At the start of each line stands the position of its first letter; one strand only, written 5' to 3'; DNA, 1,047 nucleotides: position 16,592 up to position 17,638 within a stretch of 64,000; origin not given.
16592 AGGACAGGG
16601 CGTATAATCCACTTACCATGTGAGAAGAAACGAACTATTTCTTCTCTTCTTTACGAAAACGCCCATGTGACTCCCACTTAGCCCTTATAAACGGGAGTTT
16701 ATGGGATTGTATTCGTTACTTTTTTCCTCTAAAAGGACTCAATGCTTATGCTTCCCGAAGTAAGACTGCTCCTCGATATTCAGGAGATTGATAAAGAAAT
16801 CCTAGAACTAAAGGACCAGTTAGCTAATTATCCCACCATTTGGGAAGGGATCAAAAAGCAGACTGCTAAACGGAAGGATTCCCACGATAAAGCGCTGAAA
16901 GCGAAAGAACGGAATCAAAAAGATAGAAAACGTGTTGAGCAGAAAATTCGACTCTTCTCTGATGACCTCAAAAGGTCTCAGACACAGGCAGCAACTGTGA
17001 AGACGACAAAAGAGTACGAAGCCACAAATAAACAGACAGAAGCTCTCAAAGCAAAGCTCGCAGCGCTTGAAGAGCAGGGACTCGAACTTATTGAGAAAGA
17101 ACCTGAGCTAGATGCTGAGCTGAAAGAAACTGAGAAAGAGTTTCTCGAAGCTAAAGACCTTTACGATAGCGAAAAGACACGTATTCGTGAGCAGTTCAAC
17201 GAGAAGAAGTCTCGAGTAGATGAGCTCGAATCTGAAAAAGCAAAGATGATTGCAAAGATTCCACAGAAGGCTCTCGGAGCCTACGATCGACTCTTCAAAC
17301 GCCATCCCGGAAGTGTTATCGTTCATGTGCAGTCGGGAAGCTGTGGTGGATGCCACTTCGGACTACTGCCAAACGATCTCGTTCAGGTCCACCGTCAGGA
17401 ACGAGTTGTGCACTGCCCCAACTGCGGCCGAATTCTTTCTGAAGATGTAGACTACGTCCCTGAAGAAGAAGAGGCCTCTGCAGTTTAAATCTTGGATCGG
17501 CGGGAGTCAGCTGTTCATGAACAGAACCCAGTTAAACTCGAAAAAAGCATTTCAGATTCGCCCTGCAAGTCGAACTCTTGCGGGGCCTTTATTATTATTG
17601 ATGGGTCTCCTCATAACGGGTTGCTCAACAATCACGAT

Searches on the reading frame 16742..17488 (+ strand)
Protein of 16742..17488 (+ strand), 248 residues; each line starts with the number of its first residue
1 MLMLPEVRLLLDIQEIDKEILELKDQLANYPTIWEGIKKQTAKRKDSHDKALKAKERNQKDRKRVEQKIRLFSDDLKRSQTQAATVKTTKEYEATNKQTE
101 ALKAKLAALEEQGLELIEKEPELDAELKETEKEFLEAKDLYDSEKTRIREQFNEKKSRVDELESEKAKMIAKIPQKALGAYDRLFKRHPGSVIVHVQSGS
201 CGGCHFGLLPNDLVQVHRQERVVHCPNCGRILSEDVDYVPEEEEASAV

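Call 32: search_protein_families(library=pfam, proteins=[window:16742-17488:+], max_evalue=0.001)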
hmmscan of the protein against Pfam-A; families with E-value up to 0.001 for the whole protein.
window:16742-17488:+ (248 aa): 2 families
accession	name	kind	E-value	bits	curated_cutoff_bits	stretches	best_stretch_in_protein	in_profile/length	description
PF02591.20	Zn_ribbon_9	-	1e-10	42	29.1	1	200-232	1-33/33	C4-type zinc ribbon domain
PF24481.2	CT398_CC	-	3.3e-08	34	27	1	13-187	1-178/180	CT398-like coiled coil hairpin domain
